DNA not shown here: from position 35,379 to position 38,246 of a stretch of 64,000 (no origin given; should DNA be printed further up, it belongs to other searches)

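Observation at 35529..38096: An 855-aa surface protein has tandem Cys-rich repeats encoded by ~96-nt nucleotide repeats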

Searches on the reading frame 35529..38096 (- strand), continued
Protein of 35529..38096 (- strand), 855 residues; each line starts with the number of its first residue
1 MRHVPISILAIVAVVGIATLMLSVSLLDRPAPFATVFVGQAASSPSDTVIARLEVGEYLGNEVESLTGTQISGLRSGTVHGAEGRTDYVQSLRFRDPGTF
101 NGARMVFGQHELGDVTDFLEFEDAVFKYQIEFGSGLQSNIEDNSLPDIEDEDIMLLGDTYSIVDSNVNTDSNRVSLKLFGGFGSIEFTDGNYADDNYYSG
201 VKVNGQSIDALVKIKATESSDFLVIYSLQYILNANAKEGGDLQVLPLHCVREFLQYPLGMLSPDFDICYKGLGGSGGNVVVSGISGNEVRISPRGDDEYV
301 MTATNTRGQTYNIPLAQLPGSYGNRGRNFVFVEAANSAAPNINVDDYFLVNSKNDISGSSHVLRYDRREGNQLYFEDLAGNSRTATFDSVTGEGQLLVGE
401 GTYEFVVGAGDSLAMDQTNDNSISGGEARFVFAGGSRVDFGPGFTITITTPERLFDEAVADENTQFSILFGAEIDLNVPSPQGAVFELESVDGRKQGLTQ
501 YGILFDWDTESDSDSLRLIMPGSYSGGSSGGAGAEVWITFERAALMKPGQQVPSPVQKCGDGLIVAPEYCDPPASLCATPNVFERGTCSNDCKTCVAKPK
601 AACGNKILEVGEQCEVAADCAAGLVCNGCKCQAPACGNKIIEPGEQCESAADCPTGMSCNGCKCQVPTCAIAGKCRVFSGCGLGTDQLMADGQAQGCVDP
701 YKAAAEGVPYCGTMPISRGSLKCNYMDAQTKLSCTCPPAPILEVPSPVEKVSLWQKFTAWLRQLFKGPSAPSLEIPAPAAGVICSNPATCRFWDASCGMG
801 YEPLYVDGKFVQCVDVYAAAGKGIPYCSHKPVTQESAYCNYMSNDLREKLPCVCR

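Call 29: fold_search(model_id=the predicted structure, library=pdb)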
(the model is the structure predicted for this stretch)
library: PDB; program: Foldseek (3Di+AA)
matches with E <= 10: 1048; with E <= 0.001: 0
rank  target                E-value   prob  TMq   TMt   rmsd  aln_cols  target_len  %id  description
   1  8tnp_A                1.6e-03  0.15  0.08  0.08  22.9       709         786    8  Cryo-EM structure of DDB1dB:CRBN:Pomalidomide:SD40 (released 2024-03-13)
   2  9ea9_B                2.7e-03  0.11  0.06  0.05  22.9       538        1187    8  Crystal structure of BoNT/A-NTNH-HA70 -VHH_F12-VHH_H7-Fab_NTNH complex (released 2025-09-17)
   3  3rmx_A                5.0e-03  0.10  0.07  0.11  21.5       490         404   11  Crystal structure of HCR/D F1240A mutant (released 2011-06-01)
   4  8tnr_A                5.3e-03  0.09  0.09  0.09  21.4       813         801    9  Cryo-EM structure of DDB1dB:CRBN:PT-179:SD40, conformation 2 (released 2024-03-13)
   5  3rmy_B                6.9e-03  0.11  0.08  0.12  20.6       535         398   10  Crystal structure of HCR/D W1238A mutant (released 2011-06-01)
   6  8glv_Cp               6.9e-03  0.09  0.07  0.06  23.4       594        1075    8  96-nm repeat unit of doublet microtubules from Chlamydomonas reinhardtii flagella (released 2023-05-31)
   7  3i7h_A                7.3e-03  0.06  0.07  0.06  25.9       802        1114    9  Crystal Structure of DDB1 in Complex with the H-Box Motif of HBX (released 2009-12-08)
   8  4hiz_A                7.6e-03  0.08  0.07  0.09  29.5       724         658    9  Phage phi92 endosialidase (released 2014-01-15)
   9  8asv_A                8.0e-03  0.09  0.08  0.06  25.4       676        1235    9  Cryo-EM structure of yeast Elongator complex (released 2022-12-07)
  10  6byx_B                8.9e-03  0.07  0.07  0.10  23.8       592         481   10  Complex structure of LOR107 mutant (R259N) with tetrasaccharide substrate (released 2018-02-07)
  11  7dco_3                9.9e-03  0.06  0.06  0.05  35.5       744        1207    6  Cryo-EM structure of the activated spliceosome (Bact complex) at an atomic resolution of 2.5 angstrom (released 2021-03-17)
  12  3p1l                  1.0e-02  0.18  0.06  0.10  17.7       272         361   12  Crystal structure of Escherichia coli BamB, a lipoprotein component of the beta-barrel assembly machinery complex, nativ (released 2010-12-22)
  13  9n6v_LT               1.0e-02  0.09  0.07  0.07  25.7       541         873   10  SSU processome maturation and disassembly, State A (released 2025-11-05)
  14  3rmx_B                1.1e-02  0.08  0.06  0.10  21.5       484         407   10  Crystal structure of HCR/D F1240A mutant (released 2011-06-01)
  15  9cnz_B                1.2e-02  0.11  0.06  0.12  24.8       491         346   10  Structure of BAM complexed with PTB2 ligand in detergent (released 2024-12-25)
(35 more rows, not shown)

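Call 44: find_homologous_proteins(query=P0061, max_evalue=0.001)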
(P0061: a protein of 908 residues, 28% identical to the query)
Query P0061 (908 aa): 306 proteins with E <= 0.001 among 8000 candidates; the best 120 are listed.
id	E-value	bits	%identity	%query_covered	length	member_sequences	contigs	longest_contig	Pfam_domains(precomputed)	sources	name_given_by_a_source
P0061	0.0e+0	1973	100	100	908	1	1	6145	PF05124.18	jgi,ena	-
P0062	0.0e+0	1599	82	100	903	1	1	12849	PF05124.18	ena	-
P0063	0.0e+0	1593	81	100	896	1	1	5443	PF05124.18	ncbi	-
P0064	0.0e+0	1557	80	100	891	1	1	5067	PF05124.18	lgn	-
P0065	0.0e+0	1539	79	100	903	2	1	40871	PF05124.18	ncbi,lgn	-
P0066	0.0e+0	1532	79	100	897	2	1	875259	PF05124.18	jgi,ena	-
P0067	0.0e+0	1523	79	100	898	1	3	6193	PF05124.18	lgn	-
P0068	0.0e+0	1499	76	100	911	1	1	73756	PF05124.18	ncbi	-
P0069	0.0e+0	1496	78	100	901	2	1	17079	PF05124.18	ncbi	-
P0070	0.0e+0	1479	75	100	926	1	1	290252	PF05124.18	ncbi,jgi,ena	-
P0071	0.0e+0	1479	75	100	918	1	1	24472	PF05124.18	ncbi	-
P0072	0.0e+0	1466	76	100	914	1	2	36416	PF05124.18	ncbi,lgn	-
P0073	0.0e+0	1464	74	100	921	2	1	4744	PF05124.18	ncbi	-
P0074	0.0e+0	1461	75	100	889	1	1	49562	PF05124.18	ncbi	-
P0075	0.0e+0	1448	76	100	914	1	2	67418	PF05124.18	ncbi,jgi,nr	ncbi:hypothetical protein C4580_04420 [Candidatus Woesearchaeota archaeon]|nr:MAG: hypothetical prot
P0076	0.0e+0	1438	74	100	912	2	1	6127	PF05124.18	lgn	-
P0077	0.0e+0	1436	74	100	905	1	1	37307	PF05124.18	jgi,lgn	-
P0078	0.0e+0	1396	71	100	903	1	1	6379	PF05124.18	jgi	-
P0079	0.0e+0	1395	72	100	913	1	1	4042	PF05124.18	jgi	-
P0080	0.0e+0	1393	76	94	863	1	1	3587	PF05124.18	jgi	jgi:hypothetical protein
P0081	0.0e+0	1376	71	100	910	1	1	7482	PF05124.18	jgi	-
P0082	0.0e+0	1370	72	100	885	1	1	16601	PF05124.18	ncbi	-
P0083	0.0e+0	1369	71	100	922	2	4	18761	PF05124.18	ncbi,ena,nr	ncbi:hypothetical protein J4211_04030 [Candidatus Woesearchaeota archaeon]|nr:hypothetical protein [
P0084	0.0e+0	1368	72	100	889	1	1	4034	PF05124.18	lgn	-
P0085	0.0e+0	1367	72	100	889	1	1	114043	PF05124.18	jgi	-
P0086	0.0e+0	1366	72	100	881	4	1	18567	PF05124.18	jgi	-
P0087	0.0e+0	1361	71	100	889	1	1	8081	PF05124.18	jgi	-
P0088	0.0e+0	1356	72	98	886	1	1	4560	PF05124.18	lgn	-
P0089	0.0e+0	1356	71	100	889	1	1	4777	PF05124.18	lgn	-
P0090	0.0e+0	1354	71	100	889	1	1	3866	PF05124.18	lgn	-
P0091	0.0e+0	1350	71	100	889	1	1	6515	PF05124.18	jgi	jgi:hypothetical protein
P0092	0.0e+0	1348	70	100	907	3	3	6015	PF05124.18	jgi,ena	-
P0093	0.0e+0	1347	71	100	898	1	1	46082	PF05124.18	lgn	-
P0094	0.0e+0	1346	72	100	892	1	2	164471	PF05124.18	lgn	-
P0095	0.0e+0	1345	70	100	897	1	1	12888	PF05124.18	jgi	jgi:hypothetical protein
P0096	0.0e+0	1344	72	100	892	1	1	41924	PF05124.18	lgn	-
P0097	0.0e+0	1318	71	100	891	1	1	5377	PF05124.18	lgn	-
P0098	0.0e+0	1305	70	97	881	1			PF05124.18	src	-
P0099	0.0e+0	1300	69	98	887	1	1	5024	PF05124.18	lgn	-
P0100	0.0e+0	1289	69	100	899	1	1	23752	PF05124.18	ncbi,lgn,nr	ncbi:hypothetical protein D6825_01520 [Candidatus Woesearchaeota archaeon]|nr:MAG: hypothetical prot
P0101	0.0e+0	1284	68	100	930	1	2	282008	PF05124.18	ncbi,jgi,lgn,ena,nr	ncbi:hypothetical protein COV18_07205 [Candidatus Woesearchaeota archaeon CG10_big_fil_rev_8_21_14_0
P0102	0.0e+0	1220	66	100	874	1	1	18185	PF05124.18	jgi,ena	-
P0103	0.0e+0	1212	67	100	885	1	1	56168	PF05124.18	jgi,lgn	-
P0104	0.0e+0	1204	68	99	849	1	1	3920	PF05124.18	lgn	-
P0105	0.0e+0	1182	66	100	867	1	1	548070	PF05124.18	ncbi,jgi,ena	-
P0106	0.0e+0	1168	66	100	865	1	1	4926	PF05124.18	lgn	-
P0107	0.0e+0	1162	63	100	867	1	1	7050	PF05124.18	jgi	jgi:hypothetical protein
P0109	0.0e+0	1151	64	100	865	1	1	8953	PF05124.18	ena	-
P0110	0.0e+0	1143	63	100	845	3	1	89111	PF05124.18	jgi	jgi:hypothetical protein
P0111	0.0e+0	1138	63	100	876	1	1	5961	PF05124.18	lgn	-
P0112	0.0e+0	1136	63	100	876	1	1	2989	PF05124.18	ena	-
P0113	0.0e+0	1130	63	100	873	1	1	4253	PF05124.18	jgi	jgi:hypothetical protein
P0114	0.0e+0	1127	63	100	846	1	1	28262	PF05124.18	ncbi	-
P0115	0.0e+0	1124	63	100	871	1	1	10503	PF05124.18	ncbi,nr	ncbi:MAG: S-layer protein [Candidatus Aenigmarchaeota archaeon]|nr:S-layer protein [Candidatus Aenig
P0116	0.0e+0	1121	63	100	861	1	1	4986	PF05124.18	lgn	-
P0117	0.0e+0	1120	64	100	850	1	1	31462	PF05124.18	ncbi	-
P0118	0.0e+0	1118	62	100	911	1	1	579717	PF05124.18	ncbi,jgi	-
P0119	0.0e+0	1113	61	100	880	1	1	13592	PF05124.18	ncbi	ncbi:MAG: hypothetical protein QXT19_04830 [Candidatus Woesearchaeota archaeon]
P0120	0.0e+0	1113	63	100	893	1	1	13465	PF05124.18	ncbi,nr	ncbi:hypothetical protein KY329_02610 [Candidatus Woesearchaeota archaeon]|nr:hypothetical protein [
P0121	0.0e+0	1112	62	100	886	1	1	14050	PF05124.18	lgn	-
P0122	0.0e+0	1112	61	100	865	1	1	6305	PF05124.18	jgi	jgi:hypothetical protein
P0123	0.0e+0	1112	61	100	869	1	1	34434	PF05124.18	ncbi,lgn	-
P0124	0.0e+0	1109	63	100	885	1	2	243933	PF05124.18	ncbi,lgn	-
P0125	0.0e+0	1103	61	100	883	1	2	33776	PF05124.18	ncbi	-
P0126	0.0e+0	1102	61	100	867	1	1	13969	PF05124.18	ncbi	-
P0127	0.0e+0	1102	62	100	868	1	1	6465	PF05124.18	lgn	-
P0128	0.0e+0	1100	61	100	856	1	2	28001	PF05124.18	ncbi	ncbi:MAG: hypothetical protein QXR48_04450 [Candidatus Woesearchaeota archaeon]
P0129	0.0e+0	1090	59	100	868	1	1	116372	PF05124.18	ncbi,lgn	-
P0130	0.0e+0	1089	61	100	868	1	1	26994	PF05124.18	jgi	jgi:hypothetical protein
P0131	0.0e+0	1084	60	100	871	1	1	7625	PF05124.18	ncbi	ncbi:MAG: hypothetical protein QW666_02425 [Candidatus Woesearchaeota archaeon]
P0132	0.0e+0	1083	60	100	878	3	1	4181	PF05124.18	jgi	jgi:hypothetical protein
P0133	0.0e+0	1082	60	100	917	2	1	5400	PF05124.18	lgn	-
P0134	0.0e+0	1078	59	99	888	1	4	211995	PF05124.18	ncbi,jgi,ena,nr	ncbi:hypothetical protein KY338_05225 [Candidatus Woesearchaeota archaeon]|nr:hypothetical protein [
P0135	0.0e+0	1072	60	100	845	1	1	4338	PF05124.18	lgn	-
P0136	0.0e+0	1066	58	100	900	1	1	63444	PF05124.18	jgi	jgi:hypothetical protein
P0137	0.0e+0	1054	59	99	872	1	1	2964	PF05124.18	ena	-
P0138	0.0e+0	1053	58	99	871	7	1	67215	PF05124.18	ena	-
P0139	0.0e+0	1046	58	99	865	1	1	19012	PF05124.18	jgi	-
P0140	0.0e+0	1030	58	100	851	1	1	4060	PF05124.18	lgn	-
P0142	3.6e-297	1006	57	99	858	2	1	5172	PF05124.18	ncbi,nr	ncbi:hypothetical protein HY485_03970, partial [Candidatus Woesearchaeota archaeon]|nr:hypothetical 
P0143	4.2e-295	1000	55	100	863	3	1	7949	PF05124.18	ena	-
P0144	3.5e-294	997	56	100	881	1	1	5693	PF05124.18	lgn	-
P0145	2.7e-290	984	55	100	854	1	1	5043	PF05124.18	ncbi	-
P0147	6.2e-289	979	56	100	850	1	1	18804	PF05124.18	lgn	-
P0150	8.0e-286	969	56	100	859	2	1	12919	PF05124.18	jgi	-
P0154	6.0e-236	804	49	99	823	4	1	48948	PF05124.18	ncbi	-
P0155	1.4e-234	799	48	100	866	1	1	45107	PF05124.18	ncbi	-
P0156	1.9e-234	799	46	100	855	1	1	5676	PF05124.18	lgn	-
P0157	5.3e-234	797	47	100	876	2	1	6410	PF05124.18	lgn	-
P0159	2.2e-232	792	47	100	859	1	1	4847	PF05124.18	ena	-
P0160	4.5e-225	768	46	100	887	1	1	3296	PF05124.18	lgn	-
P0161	3.7e-224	765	59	73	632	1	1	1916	PF05124.18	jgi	jgi:hypothetical protein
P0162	4.6e-224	765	46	100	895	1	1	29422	PF05124.18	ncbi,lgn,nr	ncbi:hypothetical protein HY486_04835 [Candidatus Woesearchaeota archaeon]|nr:hypothetical protein [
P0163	1.6e-223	763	47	100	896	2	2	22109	PF05124.18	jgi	-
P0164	2.8e-219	749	46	100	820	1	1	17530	PF05124.18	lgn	-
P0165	1.8e-218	746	47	100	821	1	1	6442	PF05124.18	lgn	-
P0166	2.2e-218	746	46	100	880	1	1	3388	PF05124.18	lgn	-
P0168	2.8e-218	745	45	100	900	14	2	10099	PF05124.18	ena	-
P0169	2.2e-213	729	46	100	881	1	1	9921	PF05124.18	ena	-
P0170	1.6e-212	726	45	98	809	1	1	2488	PF05124.18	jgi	jgi:hypothetical protein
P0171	8.5e-207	707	47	100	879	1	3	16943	PF05124.18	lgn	-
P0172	5.8e-197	675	43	100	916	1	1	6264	PF05124.18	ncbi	-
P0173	1.4e-196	674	43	100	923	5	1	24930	PF05124.18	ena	-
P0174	4.7e-196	672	43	72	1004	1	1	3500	PF05124.18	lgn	-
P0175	1.6e-195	670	42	100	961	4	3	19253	PF05124.18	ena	-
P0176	1.1e-193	664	44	100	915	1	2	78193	PF05124.18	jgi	-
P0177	1.4e-192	660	41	100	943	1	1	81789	PF05124.18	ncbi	-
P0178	3.5e-191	656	40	100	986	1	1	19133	PF05124.18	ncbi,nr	ncbi:S-layer protein [Candidatus Woesearchaeota archaeon]|nr:S-layer protein [Candidatus Woesearchae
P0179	1.8e-190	653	42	100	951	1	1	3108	PF05124.18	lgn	-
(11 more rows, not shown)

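Call 48: list_cluster_members(proteins=[P0001, P0002, window:35529-38096:-])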
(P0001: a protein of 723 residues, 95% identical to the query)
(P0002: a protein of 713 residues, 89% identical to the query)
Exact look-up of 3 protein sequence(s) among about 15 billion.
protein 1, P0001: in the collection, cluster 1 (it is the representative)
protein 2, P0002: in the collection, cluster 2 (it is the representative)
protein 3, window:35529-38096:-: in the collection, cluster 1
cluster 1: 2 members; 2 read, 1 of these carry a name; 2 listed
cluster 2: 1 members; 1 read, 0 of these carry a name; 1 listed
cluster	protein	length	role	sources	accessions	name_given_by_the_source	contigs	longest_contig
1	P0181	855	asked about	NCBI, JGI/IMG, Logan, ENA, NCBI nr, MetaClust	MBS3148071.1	hypothetical protein J4219_04255 [Candidatus Woesearchaeota archaeon] | hypothetical protein [Candidatus Woesearchaeota archaeon] | \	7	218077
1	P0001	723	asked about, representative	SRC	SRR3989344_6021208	-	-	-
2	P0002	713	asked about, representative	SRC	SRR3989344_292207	-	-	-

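Call 52: find_encoding_contigs(protein=P0039, flank=6000, max_places=2)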
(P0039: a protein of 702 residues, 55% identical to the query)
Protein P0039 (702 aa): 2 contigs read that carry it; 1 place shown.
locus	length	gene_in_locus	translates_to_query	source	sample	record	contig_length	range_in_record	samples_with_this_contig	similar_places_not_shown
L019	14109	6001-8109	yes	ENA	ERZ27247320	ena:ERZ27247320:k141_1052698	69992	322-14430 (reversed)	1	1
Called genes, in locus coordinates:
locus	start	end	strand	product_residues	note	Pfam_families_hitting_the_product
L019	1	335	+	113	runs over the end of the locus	PF03874:RNA_pol_Rpb4 (weak)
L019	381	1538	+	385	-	-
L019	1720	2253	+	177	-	-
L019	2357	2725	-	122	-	-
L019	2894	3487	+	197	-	PF04919:DUF655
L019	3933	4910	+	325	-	-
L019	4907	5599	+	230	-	-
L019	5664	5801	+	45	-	-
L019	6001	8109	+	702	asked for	-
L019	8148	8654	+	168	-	PF00293:NUDIX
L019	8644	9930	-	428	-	PF00009:GTP_EFTU, PF09173:eIF2_C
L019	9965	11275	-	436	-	PF02878:PGM_PMM_I, PF02879:PGM_PMM_II, PF02880:PGM_PMM_III, PF00408:PGM_PMM_IV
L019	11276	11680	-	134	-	PF01588:tRNA_bind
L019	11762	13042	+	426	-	PF01071:GARS_A, PF02843:GARS_C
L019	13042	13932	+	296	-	PF08538:DUF1749, PF12146:Hydrolase_4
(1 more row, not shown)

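Call 53: find_encoding_contigs(protein=P0066, flank=6000, max_places=2)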
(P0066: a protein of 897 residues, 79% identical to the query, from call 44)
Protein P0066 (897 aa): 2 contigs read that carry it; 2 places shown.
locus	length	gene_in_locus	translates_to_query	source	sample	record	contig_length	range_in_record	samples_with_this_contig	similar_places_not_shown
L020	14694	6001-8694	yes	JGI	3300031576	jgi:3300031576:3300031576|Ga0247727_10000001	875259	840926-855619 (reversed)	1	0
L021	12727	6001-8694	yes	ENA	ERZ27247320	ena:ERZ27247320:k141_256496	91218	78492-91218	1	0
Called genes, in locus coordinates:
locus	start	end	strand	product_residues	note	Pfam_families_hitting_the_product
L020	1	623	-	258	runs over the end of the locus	-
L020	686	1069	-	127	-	PF01201:Ribosomal_S8e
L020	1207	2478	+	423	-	-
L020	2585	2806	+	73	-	PF01423:LSM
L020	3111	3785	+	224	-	PF14528:LAGLIDADG_3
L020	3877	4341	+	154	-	PF00583:Acetyltransf_1, PF13527:Acetyltransf_9 (faint), PF13673:Acetyltransf_10, PF13508:Acetyltransf_7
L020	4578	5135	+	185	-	PF01209:Ubie_methyltran, PF13489:Methyltransf_23, PF05175:MTS, PF02390:Methyltransf_4 (weak), PF13847:Methyltransf_31, PF08241:Methyltransf_11, PF08242:Methyltransf_12, PF13649:Methyltransf_25, +1 more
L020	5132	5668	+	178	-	-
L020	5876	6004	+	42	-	-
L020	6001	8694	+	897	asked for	PF05124:S_layer_C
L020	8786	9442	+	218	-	PF05552:MS_channel_1st_1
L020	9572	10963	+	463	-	-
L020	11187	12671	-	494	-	PF13641:Glyco_tranf_2_3, PF00535:Glycos_transf_2, PF13632:Glyco_trans_2_3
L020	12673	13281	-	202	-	-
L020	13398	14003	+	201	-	PF00483:NTP_transferase, PF01128:IspD (weak), PF12804:NTP_transf_3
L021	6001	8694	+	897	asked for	PF05124:S_layer_C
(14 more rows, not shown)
